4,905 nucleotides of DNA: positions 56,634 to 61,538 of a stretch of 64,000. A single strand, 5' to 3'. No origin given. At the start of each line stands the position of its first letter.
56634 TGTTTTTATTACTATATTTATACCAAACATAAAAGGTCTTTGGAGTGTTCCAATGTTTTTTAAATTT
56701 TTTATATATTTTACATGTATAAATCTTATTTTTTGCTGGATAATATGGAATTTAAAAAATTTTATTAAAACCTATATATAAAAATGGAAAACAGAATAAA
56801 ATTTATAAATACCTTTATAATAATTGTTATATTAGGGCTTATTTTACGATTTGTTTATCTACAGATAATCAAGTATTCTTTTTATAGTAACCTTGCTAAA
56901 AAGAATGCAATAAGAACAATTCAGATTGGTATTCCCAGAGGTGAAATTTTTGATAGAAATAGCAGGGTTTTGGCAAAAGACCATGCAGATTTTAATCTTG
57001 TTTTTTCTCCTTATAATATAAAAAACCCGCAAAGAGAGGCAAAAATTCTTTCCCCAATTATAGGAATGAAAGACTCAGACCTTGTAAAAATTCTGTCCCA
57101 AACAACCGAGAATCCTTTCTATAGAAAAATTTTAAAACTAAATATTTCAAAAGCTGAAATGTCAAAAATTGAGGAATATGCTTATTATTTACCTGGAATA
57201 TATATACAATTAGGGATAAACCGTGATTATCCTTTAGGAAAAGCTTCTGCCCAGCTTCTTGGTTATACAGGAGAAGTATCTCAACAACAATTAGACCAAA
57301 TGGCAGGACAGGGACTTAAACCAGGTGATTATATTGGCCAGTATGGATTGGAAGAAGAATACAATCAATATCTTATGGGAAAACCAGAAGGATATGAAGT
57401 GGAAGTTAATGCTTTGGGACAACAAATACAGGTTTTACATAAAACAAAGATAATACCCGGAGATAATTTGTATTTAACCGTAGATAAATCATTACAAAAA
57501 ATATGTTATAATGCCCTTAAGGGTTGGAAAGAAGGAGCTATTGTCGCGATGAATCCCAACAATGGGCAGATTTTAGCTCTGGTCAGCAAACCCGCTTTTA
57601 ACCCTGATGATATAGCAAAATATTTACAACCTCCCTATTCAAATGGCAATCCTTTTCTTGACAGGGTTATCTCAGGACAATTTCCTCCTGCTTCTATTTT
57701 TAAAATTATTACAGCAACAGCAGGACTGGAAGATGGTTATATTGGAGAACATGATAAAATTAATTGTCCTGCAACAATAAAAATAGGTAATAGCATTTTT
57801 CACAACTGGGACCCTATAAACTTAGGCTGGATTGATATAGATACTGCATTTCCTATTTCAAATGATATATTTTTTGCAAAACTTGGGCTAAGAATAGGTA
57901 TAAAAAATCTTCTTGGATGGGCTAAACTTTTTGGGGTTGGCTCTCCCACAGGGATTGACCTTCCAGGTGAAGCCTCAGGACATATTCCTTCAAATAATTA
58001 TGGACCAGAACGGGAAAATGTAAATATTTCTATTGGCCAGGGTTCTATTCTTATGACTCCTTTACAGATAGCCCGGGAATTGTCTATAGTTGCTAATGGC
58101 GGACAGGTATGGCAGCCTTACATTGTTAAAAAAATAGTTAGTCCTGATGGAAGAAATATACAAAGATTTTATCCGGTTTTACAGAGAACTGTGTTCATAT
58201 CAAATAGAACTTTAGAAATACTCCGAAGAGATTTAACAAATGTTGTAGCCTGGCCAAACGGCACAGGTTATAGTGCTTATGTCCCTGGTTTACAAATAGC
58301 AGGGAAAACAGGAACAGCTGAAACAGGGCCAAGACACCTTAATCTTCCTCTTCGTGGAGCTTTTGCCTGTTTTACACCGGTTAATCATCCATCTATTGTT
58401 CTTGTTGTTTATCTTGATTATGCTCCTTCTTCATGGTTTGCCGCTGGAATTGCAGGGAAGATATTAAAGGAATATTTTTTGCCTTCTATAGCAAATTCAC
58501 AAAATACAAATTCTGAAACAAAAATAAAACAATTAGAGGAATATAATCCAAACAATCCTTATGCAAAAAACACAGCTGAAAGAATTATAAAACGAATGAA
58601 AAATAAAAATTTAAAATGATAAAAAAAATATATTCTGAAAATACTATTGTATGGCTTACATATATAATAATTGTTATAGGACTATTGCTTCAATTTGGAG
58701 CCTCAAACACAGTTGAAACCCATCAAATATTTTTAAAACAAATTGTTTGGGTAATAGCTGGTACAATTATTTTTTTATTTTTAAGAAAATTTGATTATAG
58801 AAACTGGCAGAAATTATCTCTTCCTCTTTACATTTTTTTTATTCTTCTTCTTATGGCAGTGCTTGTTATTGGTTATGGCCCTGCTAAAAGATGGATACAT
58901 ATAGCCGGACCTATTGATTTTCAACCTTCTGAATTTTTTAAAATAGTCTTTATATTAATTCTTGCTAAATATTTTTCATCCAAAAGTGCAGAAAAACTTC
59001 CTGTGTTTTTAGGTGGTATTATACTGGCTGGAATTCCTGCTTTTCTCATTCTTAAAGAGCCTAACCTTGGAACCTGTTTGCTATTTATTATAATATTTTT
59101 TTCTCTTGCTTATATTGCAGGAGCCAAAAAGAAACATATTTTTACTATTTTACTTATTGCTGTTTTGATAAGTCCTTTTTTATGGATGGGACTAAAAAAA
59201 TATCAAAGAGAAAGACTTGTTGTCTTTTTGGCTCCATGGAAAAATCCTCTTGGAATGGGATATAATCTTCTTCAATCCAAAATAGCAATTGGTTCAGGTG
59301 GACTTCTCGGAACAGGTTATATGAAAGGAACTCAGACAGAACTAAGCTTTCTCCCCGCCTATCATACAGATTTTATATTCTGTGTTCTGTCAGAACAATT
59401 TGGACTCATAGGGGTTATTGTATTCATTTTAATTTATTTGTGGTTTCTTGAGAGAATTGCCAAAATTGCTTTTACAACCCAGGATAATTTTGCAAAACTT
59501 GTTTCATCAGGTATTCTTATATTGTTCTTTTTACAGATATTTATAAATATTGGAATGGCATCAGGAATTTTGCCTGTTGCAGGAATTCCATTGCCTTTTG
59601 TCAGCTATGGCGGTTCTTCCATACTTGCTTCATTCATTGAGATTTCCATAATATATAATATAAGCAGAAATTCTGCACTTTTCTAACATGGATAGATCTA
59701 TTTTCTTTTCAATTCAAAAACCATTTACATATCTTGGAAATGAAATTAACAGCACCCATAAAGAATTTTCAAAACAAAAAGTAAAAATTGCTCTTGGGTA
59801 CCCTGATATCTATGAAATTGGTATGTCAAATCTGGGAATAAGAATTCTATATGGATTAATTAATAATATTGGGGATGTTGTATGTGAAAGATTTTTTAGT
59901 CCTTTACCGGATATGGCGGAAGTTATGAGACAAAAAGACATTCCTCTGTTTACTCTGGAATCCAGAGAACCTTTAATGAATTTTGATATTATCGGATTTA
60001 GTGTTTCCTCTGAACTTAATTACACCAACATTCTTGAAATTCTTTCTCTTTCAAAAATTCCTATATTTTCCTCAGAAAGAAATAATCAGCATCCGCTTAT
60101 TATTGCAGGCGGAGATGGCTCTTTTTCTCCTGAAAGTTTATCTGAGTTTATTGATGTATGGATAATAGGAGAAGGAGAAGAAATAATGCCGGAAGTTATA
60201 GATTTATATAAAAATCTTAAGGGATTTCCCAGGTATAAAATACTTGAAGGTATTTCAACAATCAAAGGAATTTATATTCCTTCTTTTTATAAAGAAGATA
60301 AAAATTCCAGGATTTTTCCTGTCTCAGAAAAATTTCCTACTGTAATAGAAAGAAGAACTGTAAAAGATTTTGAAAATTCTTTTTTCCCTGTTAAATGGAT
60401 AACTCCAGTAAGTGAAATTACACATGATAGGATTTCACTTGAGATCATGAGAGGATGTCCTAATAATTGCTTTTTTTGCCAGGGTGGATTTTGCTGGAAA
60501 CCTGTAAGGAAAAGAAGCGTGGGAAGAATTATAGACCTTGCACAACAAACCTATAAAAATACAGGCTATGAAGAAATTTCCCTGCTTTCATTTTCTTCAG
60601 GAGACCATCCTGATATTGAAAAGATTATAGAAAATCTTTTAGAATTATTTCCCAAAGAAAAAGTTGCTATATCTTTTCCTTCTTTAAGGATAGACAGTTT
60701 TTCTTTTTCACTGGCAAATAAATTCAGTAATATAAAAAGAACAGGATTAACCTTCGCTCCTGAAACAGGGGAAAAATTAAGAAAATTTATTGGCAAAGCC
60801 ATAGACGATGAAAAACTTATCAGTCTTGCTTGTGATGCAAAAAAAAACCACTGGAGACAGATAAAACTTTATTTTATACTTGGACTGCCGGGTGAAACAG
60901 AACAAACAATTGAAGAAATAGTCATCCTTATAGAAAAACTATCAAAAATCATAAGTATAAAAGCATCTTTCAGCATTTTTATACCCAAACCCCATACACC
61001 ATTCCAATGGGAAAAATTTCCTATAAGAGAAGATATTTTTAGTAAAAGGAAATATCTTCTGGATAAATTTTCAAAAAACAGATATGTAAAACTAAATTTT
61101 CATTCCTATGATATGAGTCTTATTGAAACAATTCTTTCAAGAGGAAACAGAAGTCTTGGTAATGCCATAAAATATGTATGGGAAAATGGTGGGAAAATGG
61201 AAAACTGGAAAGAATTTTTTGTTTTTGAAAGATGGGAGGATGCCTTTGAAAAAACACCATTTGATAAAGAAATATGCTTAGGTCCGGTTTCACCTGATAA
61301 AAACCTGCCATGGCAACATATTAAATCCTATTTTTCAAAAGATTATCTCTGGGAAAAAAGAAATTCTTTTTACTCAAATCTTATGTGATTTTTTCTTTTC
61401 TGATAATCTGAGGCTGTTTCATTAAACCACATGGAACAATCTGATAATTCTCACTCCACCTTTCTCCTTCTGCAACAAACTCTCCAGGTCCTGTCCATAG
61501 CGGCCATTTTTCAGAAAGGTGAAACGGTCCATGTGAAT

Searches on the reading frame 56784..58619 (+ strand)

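Call 8: search_protein_families(library=pfam, proteins=[window:56784-58619:+], max_evalue=0.001)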
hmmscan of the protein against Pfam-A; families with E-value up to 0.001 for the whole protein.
window:56784-58619:+ (611 aa): 2 families
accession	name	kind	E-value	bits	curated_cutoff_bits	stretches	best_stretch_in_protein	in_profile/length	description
PF00905.27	Transpeptidase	-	4.1e-56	190.8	22.1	1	251-562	1-295/299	Penicillin binding protein transpeptidase domain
PF03717.20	PBP_dimer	-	1.9e-37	129.9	24.4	1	51-217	5-178/180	Penicillin-binding Protein dimerisation domain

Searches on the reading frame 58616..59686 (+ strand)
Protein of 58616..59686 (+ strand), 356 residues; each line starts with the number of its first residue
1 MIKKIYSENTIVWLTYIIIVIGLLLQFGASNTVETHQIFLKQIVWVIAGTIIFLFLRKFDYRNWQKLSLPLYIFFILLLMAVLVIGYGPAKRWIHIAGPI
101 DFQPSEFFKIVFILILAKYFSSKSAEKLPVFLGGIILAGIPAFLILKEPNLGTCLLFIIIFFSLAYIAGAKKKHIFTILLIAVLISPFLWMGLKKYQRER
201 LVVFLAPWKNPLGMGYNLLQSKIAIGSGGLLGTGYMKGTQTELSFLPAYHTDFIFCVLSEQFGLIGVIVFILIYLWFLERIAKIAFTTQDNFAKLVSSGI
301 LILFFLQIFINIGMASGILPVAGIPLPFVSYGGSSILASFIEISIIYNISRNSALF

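Call 8: search_protein_families(library=pfam, proteins=[window:58616-59686:+], max_evalue=0.001)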
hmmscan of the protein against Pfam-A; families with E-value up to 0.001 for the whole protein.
window:58616-59686:+ (356 aa): 1 family
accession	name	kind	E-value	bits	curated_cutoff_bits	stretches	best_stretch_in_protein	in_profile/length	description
PF01098.24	FTSW_RODA_SPOVE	-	7.5e-93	311.8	26.4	1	13-353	5-354/356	Cell cycle protein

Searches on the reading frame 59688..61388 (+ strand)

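Call 8: search_protein_families(library=pfam, proteins=[window:59688-61388:+], max_evalue=0.001)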
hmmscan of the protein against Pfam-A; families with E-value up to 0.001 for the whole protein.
window:59688-61388:+ (566 aa): 3 families
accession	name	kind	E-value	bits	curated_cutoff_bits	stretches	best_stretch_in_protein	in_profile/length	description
PF19864.5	Radical_SAM_N2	-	8.7e-55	184.8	29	1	50-198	1-151/151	Radical SAM proteins, N-terminal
PF04055.27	Radical_SAM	-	2.5e-16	60.8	29.5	1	252-412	2-163/166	Radical SAM superfamily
PF02310.24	B12-binding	-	2e-05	24.9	32.1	1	98-170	51-120/121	B12 binding domain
